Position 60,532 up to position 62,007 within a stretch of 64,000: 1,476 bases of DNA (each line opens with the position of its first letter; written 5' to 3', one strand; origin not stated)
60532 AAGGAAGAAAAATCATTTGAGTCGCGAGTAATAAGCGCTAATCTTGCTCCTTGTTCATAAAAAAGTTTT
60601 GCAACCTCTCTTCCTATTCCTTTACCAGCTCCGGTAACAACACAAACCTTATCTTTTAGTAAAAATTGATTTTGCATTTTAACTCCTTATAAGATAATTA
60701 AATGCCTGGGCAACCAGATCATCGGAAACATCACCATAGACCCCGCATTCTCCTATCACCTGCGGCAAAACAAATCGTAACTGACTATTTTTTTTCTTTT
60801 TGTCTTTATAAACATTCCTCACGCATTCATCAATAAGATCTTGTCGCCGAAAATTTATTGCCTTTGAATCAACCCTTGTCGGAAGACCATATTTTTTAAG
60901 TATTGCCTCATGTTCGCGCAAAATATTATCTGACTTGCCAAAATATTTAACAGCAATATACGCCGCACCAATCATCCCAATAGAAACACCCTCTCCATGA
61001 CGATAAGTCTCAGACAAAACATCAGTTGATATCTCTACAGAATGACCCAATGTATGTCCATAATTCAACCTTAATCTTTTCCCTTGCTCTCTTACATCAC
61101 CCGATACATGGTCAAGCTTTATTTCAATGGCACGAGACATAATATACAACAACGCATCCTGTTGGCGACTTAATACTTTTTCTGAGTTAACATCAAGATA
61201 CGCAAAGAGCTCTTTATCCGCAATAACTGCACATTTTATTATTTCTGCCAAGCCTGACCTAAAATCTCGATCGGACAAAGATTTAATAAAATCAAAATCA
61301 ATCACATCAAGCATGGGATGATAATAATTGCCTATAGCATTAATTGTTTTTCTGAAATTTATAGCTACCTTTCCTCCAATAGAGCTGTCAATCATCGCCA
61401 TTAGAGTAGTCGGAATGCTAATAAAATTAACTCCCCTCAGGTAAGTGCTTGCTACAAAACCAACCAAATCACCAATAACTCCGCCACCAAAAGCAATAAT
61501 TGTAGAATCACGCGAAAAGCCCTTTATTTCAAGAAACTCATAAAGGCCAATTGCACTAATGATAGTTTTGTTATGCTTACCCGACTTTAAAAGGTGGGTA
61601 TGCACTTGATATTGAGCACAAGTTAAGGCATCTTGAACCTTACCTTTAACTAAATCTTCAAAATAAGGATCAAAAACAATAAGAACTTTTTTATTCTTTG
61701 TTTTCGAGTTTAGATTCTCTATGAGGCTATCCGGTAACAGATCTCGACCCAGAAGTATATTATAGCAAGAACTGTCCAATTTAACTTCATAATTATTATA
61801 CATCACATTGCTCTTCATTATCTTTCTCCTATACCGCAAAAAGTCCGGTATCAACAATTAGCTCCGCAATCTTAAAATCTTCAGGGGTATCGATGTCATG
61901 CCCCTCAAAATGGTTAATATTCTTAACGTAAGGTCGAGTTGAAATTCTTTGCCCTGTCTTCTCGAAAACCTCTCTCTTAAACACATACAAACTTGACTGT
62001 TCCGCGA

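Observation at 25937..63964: About 38-kb, at least 37-gene co-directional glycan super-operon combining sulfation, C-methylation, rSAM tailoring and ulosonic/heptose chemistry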

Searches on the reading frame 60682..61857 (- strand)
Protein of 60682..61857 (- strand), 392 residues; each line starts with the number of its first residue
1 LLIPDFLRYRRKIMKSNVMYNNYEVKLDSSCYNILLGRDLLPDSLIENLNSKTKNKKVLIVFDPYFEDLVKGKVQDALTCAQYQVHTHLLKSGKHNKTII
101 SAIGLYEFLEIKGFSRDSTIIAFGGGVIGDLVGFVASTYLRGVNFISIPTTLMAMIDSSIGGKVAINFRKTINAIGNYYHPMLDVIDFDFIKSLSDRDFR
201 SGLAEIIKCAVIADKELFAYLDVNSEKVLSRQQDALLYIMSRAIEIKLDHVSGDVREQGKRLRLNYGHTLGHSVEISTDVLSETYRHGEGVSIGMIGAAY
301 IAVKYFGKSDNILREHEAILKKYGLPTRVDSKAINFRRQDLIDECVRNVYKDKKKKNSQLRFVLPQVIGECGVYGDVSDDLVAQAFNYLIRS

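Call 7: search_protein_families(library=pfam, proteins=[window:60682-61857:-], max_evalue=0.01)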
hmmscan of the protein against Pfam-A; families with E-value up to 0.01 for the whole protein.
window:60682-61857:- (392 aa): 4 families
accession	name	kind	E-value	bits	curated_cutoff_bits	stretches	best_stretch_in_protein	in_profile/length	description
PF01761.26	DHQ_synthase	-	3e-37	127.2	24.2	1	90-200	4-114/115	3-dehydroquinate synthase N-terminal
PF24621.2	DHQS_C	-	1.9e-35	122.3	27.6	1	202-354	1-143/144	3-dehydroquinate synthase C-terminal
PF13685.12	Fe-ADH_2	-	2.1e-08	34.7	28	1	49-152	13-108/149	Iron-containing alcohol dehydrogenase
PF00465.25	Fe-ADH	-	0.0081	16.2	31.3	0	50-151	15-130/168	Iron-containing alcohol dehydrogenase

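Call 11: search_protein_families(library=ncbifam, proteins=[window:60682-61857:-], max_evalue=0.00001)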
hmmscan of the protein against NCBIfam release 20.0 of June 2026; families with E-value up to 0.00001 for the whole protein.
window:60682-61857:- (392 aa): 6 families
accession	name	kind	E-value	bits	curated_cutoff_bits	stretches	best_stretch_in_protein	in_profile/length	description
TIGR01357.1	aroB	equivalog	5.2e-95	318.5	305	1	33-385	2-342/344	3-dehydroquinate synthase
TIGR04425.1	P_lya_rel_AroB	hypoth_equivalog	1.1e-64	218.7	400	1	44-390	15-345/348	AroB-related putative sugar phosphate phospholyase (cyclizing)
NF010627.0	PRK14021.1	equivalog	2.5e-52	178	565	1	74-387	227-538/542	bifunctional shikimate kinase/3-dehydroquinate synthase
NF004852.0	PRK06203.1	equivalog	2.2e-49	168.4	333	1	49-389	44-391/407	3-dehydroquinate synthase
NF010556.0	PRK13951.1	equivalog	4.5e-42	144.5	560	1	88-318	209-433/492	bifunctional shikimate kinase AroK/3-dehydroquinate synthase AroB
NF002022.0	PRK00843.1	equivalog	2.3e-07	30.1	413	0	33-217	13-184/350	NAD(P)-dependent glycerol-1-phosphate dehydrogenase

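Call 24: search_solved_structures(query=window:60682-61857:-, max_evalue=1e-10)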
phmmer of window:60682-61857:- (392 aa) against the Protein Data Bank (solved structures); distinct sequences matched with E-value up to 1e-10: 16.
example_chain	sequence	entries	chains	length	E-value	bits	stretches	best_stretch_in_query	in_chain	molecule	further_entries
3okf_A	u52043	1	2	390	5.7e-58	199.9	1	22-388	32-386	3-dehydroquinate synthase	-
6lk2_A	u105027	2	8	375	3.2e-56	194.1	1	53-386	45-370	3-dehydroquinate synthase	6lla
3zok_A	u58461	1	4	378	2e-53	184.9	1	24-377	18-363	3-DEHYDROQUINATE SYNTHASE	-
5eks_A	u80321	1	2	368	2.6e-52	181.3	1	24-386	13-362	3-dehydroquinate synthase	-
6c5c_A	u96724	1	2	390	2.4e-50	174.8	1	84-371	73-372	3-dehydroquinate synthase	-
5hvn_A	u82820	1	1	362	2.6e-49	171.4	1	30-374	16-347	3-dehydroquinate synthase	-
7u5s_A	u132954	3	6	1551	4.6e-49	170.6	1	84-371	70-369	Pentafunctional AROM polypeptide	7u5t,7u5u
3clh_A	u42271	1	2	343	1.1e-47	166.1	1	58-379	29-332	3-dehydroquinate synthase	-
1dqs_A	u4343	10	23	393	2.4e-45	158.3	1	111-369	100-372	PROTEIN (3-DEHYDROQUINATE SYNTHASE) | 3-DEHYDROQUINATE SYNTHASE | Pentafunctional AROM polypeptide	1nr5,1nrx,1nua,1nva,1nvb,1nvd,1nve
6hqv_A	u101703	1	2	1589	2.4e-44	155.1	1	82-371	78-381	Pentafunctional AROM polypeptide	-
3qbd_A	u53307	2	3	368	5.8e-43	150.5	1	32-365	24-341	3-dehydroquinate synthase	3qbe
1xag_A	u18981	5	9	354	9.6e-39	136.6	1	59-326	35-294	3-dehydroquinate synthase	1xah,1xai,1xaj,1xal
1ujn_A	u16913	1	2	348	2.3e-34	122.2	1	90-371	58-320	dehydroquinate synthase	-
4p53_A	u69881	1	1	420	2.9e-33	118.6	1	43-301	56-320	Cyclase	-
2d2x_A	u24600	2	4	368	7.2e-31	110.7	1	83-325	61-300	2-deoxy-scyllo-inosose synthase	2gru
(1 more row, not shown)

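Call 25: search_solved_structures(query=window:60682-61818:-, max_evalue=1e-40, show_alignments=2)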
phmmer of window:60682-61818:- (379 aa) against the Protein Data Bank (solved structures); distinct sequences matched with E-value up to 1e-40: 11.
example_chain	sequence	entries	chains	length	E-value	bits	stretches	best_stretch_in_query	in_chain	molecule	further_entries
3okf_A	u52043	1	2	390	9.9e-58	199.1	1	11-375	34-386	3-dehydroquinate synthase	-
6lk2_A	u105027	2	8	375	3e-56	194.2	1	40-373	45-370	3-dehydroquinate synthase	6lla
3zok_A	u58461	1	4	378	2e-53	184.9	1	11-364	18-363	3-DEHYDROQUINATE SYNTHASE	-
5eks_A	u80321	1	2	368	2.4e-52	181.3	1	11-373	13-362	3-dehydroquinate synthase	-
6c5c_A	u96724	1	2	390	2.2e-50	174.9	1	71-358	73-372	3-dehydroquinate synthase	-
5hvn_A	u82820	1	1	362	2.3e-49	171.5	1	17-361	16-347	3-dehydroquinate synthase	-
7u5s_A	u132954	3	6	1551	4.1e-49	170.7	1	71-358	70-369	Pentafunctional AROM polypeptide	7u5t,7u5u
3clh_A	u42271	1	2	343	1e-47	166.2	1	45-366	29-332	3-dehydroquinate synthase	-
1dqs_A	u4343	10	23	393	2.1e-45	158.5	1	97-356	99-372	PROTEIN (3-DEHYDROQUINATE SYNTHASE) | 3-DEHYDROQUINATE SYNTHASE | Pentafunctional AROM polypeptide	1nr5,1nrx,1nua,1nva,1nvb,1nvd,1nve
6hqv_A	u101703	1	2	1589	2.2e-44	155.2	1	69-358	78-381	Pentafunctional AROM polypeptide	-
3qbd_A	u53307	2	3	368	5.4e-43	150.6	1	19-352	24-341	3-dehydroquinate synthase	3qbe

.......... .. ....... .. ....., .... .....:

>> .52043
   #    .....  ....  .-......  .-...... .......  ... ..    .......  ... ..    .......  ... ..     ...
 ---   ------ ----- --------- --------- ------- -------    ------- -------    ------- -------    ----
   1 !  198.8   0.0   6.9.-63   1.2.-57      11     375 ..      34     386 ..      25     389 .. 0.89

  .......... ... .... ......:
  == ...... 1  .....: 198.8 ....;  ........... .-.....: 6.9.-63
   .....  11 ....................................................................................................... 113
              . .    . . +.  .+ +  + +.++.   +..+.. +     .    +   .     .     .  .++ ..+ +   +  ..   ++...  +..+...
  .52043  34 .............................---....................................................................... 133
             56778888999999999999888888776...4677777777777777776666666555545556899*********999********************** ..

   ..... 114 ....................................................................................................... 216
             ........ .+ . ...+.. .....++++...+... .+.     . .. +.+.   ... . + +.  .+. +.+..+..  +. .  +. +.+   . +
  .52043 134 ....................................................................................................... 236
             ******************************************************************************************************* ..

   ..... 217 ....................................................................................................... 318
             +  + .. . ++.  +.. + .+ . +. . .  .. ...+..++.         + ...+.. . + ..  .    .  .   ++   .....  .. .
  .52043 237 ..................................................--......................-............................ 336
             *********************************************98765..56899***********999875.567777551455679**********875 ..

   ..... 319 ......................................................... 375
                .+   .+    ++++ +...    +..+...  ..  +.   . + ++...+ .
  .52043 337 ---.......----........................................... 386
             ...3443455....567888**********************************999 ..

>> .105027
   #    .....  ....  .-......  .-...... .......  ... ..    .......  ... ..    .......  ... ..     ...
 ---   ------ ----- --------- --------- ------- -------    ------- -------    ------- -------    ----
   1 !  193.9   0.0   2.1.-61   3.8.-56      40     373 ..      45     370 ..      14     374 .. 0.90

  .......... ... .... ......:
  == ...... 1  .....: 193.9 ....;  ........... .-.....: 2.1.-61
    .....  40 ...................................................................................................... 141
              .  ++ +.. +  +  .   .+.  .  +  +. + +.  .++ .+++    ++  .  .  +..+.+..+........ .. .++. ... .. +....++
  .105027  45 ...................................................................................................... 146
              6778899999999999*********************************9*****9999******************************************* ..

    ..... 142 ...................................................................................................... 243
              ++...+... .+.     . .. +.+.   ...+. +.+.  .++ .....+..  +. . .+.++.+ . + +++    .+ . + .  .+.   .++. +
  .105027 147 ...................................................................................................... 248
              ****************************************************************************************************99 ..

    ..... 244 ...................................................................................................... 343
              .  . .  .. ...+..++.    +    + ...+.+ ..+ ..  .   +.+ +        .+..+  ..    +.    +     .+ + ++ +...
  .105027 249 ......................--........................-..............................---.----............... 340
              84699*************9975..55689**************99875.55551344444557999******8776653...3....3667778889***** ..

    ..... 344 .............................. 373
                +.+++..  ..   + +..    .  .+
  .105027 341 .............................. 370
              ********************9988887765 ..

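Call 52: find_homologous_proteins(query=window:60682-61818:-, max_evalue=1e-30)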
Query window:60682-61818:- (379 aa): 7405 proteins with E <= 1e-30 among 8000 candidates; the best 120 are listed.
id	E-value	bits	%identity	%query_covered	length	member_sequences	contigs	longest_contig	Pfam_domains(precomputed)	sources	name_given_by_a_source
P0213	8.7e-247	836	100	100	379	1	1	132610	PF13685.13,PF24621.3,PF01761.27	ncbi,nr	ncbi:MAG: 3-dehydroquinate synthase [Candidatus Omnitrophica bacterium]|nr:3-dehydroquinate synthase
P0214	4.6e-188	643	76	100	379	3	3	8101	PF13685.13,PF24621.3,PF01761.27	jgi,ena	-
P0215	4.3e-175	600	72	99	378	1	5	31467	PF13685.13,PF24621.3,PF01761.27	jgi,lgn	jgi:3-dehydroquinate synthase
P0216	2.9e-161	555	64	99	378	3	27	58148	PF13685.13,PF24621.3,PF00465.26,PF01761.27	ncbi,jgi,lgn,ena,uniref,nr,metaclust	ncbi:MAG: 3-dehydroquinate synthase [Candidatus Zambryskibacteria bacterium RIFCSPHIGHO2_12_FULL_38_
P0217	2.5e-160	551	64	98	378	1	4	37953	PF13685.13,PF24621.3,PF00465.26,PF01761.27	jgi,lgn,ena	-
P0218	3.8e-157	541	63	99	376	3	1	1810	PF13685.13,PF24621.3,PF00465.26,PF01761.27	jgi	-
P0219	1.0e-156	540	63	100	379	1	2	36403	PF13685.13,PF24621.3,PF00465.26,PF01761.27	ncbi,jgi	-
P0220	2.1e-152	525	62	97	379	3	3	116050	PF13685.13,PF24621.3,PF00465.26,PF01761.27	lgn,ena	-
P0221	2.2e-151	522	61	99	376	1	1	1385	PF13685.13,PF24621.3,PF00465.26,PF01761.27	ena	-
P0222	2.2e-150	519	61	100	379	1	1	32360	PF13685.13,PF24621.3,PF00465.26,PF01761.27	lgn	-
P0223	8.0e-149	514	62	98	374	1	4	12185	PF13685.13,PF24621.3,PF00465.26,PF01761.27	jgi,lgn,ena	-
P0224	4.2e-146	505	61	99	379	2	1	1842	PF13685.13,PF24621.3,PF01761.27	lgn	-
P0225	2.7e-145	502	62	98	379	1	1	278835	PF24621.3,PF00465.26,PF01761.27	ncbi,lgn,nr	ncbi:MAG: 3-dehydroquinate synthase [Candidatus Omnitrophica bacterium]|nr:3-dehydroquinate synthase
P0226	1.7e-144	499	60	98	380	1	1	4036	PF13685.13,PF24621.3,PF00465.26,PF01761.27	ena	-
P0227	4.7e-143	495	57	99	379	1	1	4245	PF13685.13,PF24621.3,PF01761.27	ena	-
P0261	1.7e-135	470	58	99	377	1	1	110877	PF13685.13,PF24621.3,PF00465.26,PF01761.27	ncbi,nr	ncbi:MAG: 3-dehydroquinate synthase [Candidatus Brocadiaceae bacterium]|nr:3-dehydroquinate synthase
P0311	7.0e-119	415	52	98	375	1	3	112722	PF13685.13,PF24621.3,PF00465.26,PF01761.27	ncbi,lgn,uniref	ncbi:3-dehydroquinate synthase [bioreactor metagenome]|uniref:3-dehydroquinate synthase n=1 Tax=bior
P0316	7.1e-118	412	53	97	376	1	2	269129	PF13685.13,PF24621.3,PF00465.26,PF01761.27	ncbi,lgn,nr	ncbi:3-dehydroquinate synthase [Candidatus Saganbacteria bacterium]|nr:3-dehydroquinate synthase [Ca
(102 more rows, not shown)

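Call 53: find_encoding_contigs(protein=P0216, flank=8000, max_places=2)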
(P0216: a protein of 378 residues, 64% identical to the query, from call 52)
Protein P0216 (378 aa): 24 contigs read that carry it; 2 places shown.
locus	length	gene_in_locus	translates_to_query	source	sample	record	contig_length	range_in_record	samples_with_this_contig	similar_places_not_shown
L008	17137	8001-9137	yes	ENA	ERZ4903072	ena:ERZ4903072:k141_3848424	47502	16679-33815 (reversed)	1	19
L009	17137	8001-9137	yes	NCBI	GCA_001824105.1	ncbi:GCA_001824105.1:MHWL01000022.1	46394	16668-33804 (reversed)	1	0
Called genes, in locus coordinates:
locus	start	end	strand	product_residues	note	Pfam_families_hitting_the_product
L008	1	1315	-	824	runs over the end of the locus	PF07517:SecA_DEAD, PF01043:SecA_PP_bind, PF21090:P-loop_SecA, PF07516:SecA_SW, PF02810:SEC-C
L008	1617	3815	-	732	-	PF04932:Wzy_C, PF13428:TPR_14 (faint), PF14559:TPR_19 (faint)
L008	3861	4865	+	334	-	PF01370:Epimerase, PF04321:RmlD_sub_bind (weak), PF16363:GDP_Man_Dehyd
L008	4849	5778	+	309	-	PF01073:3Beta_HSD, PF01370:Epimerase, PF02719:Polysacc_synt_2 (faint), PF16363:GDP_Man_Dehyd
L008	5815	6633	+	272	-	PF01061:ABC2_membrane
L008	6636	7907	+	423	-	PF00005:ABC_tran, PF14524:Wzt_C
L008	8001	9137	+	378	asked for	PF00465:Fe-ADH (weak), PF13685:Fe-ADH_2, PF01761:DHQ_synthase, PF24621:DHQS_C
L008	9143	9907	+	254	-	PF00106:adh_short, PF08659:KR, PF13561:adh_short_C2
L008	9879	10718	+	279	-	PF02348:CTP_transf_3, PF12804:NTP_transf_3 (faint)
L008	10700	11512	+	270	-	PF05050:Methyltransf_21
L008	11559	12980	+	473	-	-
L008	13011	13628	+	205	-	PF08241:Methyltransf_11 (weak), PF01209:Ubie_methyltran (weak)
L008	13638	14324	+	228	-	PF13489:Methyltransf_23, PF08241:Methyltransf_11, PF08242:Methyltransf_12 (weak), PF13649:Methyltransf_25, PF13847:Methyltransf_31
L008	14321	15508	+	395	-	PF13243:SQHop_cyclase_C, PF05147:LANC_like (faint), PF07944:Beta-AFase-like_GH127_cat, PF25840:Ulvan_lyase_N (faint), PF07470:Glyco_hydro_88, PF09492:Pec_lyase (weak), PF06662:C5-epim_C (faint)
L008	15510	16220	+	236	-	PF05050:Methyltransf_21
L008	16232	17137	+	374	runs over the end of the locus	PF00534:Glycos_transf_1, PF13692:Glyco_trans_1_4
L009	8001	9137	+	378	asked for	PF00465:Fe-ADH (weak), PF13685:Fe-ADH_2, PF01761:DHQ_synthase, PF24621:DHQS_C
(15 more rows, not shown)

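Call 54: find_encoding_contigs(protein=P0316, flank=8000, max_places=1)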
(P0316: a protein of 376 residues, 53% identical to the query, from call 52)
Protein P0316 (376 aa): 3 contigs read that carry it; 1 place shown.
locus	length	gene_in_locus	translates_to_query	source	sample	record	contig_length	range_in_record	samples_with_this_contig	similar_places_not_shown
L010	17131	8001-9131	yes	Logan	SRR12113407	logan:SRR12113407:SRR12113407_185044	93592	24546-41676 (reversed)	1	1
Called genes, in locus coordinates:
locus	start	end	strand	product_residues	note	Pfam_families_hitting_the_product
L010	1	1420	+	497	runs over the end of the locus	PF01943:Polysacc_synt, PF13440:Polysacc_synt_3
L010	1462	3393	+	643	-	-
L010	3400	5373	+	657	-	-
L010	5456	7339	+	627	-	-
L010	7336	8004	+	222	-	PF02348:CTP_transf_3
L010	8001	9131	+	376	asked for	PF00465:Fe-ADH (weak), PF13685:Fe-ADH_2, PF01761:DHQ_synthase, PF24621:DHQS_C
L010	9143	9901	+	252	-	PF23441:SDR, PF00106:adh_short, PF08659:KR, PF13561:adh_short_C2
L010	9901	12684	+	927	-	PF04055:Radical_SAM, PF13186:SPASM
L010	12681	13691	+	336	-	PF03102:NeuB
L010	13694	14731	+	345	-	PF13489:Methyltransf_23, PF07021:MetW (faint), PF08241:Methyltransf_11 (weak), PF08242:Methyltransf_12, PF13649:Methyltransf_25 (weak)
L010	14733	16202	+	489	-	PF02310:B12-binding, PF04055:Radical_SAM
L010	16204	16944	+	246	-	PF02348:CTP_transf_3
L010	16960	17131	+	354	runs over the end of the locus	PF03102:NeuB, PF08666:SAF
